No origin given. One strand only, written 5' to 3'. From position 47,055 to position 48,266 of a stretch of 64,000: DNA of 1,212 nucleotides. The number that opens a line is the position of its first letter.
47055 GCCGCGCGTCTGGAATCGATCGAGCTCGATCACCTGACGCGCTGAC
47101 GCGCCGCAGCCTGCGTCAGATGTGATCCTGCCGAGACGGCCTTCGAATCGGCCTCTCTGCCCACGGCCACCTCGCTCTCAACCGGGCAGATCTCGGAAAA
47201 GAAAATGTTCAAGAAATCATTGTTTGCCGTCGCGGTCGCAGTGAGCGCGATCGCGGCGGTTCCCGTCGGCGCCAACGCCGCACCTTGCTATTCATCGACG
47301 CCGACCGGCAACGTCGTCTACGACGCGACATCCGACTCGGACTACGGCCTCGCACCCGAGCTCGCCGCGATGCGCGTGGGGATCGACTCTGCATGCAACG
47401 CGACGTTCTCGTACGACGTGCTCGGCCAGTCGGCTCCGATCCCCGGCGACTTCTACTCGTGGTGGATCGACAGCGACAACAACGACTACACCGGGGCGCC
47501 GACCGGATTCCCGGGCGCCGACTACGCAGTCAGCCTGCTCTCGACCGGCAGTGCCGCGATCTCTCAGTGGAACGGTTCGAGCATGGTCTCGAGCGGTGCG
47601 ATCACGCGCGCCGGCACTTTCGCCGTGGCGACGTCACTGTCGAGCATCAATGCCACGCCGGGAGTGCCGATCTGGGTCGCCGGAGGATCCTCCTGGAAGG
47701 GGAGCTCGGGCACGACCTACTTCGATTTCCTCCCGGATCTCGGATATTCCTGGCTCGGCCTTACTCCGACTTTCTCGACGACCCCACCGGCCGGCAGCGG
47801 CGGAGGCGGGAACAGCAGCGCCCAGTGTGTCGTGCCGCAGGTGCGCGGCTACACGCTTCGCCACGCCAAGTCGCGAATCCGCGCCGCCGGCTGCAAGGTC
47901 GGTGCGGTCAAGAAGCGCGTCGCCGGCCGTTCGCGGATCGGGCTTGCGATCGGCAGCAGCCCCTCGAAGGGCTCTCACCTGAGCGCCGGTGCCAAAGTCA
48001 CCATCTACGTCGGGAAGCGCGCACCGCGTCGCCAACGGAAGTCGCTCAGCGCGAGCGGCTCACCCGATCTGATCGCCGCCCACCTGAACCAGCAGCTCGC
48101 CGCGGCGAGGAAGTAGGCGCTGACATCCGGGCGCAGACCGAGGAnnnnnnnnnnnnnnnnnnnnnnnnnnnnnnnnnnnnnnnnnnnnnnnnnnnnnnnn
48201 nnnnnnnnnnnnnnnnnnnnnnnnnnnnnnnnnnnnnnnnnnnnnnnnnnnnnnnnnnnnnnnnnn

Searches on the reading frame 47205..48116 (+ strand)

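Call 4: search_protein_families(library=pfam, proteins=[window:47205-48116:+], max_evalue=1)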
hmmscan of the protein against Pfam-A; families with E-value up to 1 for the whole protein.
window:47205-48116:+ (303 aa): 1 family
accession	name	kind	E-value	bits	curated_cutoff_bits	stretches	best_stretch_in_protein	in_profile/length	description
PF03793.24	PASTA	-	2.1e-09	37.6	23.2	1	210-271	3-64/64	PASTA domain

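Call 5: search_protein_families(library=padloc, proteins=[window:47205-48116:+], max_evalue=1)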
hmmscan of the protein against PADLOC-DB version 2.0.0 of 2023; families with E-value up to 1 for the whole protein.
window:47205-48116:+ (303 aa): 2 families
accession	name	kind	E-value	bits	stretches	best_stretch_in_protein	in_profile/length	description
PDLC04060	PD-T4-6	-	0.00012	19.2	1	206-278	386-458/486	-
PDLC04040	PD-T4-6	-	0.0013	15.6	1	206-271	420-485/547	-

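Call 6: search_protein_families(library=ncbifam, proteins=[window:47205-48116:+], max_evalue=1)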
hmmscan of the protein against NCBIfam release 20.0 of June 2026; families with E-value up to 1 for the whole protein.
window:47205-48116:+ (303 aa): 1 family
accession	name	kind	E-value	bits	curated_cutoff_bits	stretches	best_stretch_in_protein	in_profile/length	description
NF033483.0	PknB_PASTA_kin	equivalog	6.5e-06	25.4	450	1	203-276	360-433/563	Stk1 family PASTA domain-containing Ser/Thr kinase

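Call 7: search_protein_families(library=phrogs, proteins=[window:47205-48116:+], max_evalue=1)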
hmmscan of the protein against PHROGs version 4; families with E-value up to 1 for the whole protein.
window:47205-48116:+ (303 aa): 0 families
